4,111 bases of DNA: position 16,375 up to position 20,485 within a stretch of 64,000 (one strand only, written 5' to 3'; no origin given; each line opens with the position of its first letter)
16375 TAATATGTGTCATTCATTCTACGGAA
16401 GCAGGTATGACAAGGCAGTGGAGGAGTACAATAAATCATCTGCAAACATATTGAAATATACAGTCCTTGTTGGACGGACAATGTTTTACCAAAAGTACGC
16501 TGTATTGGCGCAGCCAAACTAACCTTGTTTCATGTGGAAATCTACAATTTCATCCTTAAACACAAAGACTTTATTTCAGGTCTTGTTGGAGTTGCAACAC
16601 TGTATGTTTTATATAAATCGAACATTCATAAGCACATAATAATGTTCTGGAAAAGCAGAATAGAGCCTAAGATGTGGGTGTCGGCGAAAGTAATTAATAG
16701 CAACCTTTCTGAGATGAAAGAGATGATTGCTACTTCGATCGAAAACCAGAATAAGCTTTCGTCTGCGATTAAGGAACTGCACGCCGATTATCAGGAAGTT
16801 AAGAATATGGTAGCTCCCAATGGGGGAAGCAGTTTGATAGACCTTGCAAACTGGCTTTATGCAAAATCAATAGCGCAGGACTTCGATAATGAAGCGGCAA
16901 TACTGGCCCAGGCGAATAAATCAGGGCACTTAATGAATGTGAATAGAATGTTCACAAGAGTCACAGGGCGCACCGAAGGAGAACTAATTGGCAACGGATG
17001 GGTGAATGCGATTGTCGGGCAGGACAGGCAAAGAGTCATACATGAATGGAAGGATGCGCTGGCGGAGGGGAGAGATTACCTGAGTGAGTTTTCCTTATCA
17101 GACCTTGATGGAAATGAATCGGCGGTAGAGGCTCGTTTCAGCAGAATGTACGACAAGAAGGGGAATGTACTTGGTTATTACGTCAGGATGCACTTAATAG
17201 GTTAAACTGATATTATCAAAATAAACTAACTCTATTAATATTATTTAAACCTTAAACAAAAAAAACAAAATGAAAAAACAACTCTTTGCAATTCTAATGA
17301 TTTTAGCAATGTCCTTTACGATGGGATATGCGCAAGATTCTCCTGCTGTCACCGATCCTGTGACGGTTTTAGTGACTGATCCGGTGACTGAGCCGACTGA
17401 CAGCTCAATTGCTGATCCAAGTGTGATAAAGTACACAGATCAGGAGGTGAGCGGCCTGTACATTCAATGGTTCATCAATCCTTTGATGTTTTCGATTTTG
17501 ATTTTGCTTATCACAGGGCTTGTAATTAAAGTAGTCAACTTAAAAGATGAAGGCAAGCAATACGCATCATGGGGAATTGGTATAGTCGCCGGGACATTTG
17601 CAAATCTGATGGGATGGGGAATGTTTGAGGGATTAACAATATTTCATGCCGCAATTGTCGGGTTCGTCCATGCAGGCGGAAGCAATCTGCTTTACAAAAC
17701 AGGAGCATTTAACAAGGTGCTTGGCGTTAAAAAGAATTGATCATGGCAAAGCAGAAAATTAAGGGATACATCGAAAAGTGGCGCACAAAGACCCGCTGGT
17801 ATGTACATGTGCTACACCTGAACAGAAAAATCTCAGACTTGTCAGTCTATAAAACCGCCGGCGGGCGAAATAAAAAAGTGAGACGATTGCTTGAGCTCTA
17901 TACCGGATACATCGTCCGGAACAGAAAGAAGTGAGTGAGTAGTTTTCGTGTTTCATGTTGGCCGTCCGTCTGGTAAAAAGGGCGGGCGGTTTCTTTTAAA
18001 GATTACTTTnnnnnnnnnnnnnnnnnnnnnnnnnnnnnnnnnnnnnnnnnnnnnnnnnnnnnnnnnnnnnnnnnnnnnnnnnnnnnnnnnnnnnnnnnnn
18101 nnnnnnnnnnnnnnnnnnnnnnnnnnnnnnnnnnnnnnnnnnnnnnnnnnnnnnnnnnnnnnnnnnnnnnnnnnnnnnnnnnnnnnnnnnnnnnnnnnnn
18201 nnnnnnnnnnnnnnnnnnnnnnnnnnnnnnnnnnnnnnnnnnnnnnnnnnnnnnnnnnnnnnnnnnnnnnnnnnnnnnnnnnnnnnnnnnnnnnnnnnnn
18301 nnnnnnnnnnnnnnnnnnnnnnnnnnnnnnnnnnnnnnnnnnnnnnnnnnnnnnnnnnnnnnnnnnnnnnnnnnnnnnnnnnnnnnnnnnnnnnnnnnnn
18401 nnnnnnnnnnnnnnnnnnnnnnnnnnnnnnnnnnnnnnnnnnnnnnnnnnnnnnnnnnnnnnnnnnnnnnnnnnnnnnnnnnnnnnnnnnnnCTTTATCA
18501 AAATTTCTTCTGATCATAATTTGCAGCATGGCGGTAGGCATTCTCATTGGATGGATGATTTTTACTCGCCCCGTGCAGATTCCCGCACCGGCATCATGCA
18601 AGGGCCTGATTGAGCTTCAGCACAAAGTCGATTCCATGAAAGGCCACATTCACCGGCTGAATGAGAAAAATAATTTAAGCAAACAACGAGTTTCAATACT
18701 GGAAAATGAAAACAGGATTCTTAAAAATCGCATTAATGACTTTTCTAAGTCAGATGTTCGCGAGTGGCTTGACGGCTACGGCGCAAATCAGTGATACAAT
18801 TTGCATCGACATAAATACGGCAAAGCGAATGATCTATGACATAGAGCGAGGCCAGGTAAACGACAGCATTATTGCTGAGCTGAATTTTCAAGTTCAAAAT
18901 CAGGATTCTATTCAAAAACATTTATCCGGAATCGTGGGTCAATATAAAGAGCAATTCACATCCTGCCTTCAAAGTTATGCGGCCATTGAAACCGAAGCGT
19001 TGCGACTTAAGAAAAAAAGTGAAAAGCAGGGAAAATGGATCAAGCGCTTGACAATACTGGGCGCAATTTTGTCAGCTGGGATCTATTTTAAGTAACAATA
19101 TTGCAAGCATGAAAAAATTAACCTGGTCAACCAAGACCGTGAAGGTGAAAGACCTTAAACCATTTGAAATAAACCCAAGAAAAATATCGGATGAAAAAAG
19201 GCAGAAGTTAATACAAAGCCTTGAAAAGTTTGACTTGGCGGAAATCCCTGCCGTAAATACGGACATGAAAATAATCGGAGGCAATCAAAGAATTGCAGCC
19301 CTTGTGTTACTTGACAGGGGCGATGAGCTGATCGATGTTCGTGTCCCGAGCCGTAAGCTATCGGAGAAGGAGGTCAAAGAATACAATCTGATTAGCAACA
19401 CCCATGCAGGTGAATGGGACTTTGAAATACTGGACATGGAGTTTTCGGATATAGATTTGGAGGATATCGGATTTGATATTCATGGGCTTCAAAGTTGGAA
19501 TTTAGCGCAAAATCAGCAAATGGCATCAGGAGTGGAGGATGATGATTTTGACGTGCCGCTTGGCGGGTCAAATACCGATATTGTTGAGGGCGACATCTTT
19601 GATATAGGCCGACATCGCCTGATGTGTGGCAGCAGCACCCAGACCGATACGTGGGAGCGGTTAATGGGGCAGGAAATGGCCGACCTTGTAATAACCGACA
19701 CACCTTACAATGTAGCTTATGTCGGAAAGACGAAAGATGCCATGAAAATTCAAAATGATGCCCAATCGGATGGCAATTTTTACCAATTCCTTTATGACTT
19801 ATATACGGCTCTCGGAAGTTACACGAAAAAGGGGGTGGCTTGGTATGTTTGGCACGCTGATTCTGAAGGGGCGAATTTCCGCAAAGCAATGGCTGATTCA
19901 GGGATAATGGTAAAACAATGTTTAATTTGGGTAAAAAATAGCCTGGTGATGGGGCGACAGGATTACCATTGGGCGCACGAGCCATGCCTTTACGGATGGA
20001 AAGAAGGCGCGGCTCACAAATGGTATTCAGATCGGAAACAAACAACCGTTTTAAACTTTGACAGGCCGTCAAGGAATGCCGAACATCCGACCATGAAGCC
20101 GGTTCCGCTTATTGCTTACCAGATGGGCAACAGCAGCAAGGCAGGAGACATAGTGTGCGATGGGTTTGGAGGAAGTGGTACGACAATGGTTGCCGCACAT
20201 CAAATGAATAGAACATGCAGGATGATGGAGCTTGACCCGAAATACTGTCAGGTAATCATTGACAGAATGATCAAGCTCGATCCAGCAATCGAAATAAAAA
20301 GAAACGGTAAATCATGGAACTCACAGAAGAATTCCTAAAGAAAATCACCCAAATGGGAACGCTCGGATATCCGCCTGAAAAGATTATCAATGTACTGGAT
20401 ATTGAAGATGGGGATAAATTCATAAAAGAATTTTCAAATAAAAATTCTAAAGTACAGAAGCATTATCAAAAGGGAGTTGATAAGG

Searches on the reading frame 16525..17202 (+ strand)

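Call 33: search_protein_families(library=pfam, max_evalue=0.01, proteins=[window:16525-17202:+])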
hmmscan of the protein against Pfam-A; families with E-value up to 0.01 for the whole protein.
window:16525-17202:+ (226 aa): 5 families
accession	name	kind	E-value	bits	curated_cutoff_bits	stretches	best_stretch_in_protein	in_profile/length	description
PF08447.18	PAS_3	-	2e-10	41.2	25.6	1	138-217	3-84/89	PAS fold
PF08448.16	PAS_4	-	4.9e-09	36.8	23.1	1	121-223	2-103/110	PAS fold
PF13426.13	PAS_9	-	3.4e-06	27.7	27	1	127-218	6-94/103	PAS domain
PF00989.32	PAS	-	2.9e-05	24.5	22.6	1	127-224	14-112/113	PAS fold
PF08543.17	Phos_pyr_kin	-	0.008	16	27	0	48-123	114-189/246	Phosphomethylpyrimidine kinase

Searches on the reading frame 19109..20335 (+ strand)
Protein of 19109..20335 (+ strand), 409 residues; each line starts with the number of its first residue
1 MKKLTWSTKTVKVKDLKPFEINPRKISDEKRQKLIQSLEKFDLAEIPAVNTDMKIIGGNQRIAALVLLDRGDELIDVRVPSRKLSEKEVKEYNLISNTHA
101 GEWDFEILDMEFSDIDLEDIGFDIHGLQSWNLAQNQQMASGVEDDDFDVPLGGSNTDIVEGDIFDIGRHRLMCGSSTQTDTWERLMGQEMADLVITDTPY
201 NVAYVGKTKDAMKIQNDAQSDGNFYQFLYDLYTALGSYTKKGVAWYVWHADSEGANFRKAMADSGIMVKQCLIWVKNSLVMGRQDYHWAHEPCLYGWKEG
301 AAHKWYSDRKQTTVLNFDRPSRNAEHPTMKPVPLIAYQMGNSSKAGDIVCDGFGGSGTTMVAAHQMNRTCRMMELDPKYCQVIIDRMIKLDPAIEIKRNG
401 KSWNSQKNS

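Call 33: search_protein_families(library=pfam, max_evalue=0.01, proteins=[window:19109-20335:+])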
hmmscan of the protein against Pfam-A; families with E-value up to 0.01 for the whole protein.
window:19109-20335:+ (409 aa): 1 family
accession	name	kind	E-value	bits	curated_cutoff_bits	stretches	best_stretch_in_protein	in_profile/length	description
PF01555.25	N6_N4_Mtase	-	8.1e-20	72.2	26.7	1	192-383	2-219/221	DNA methylase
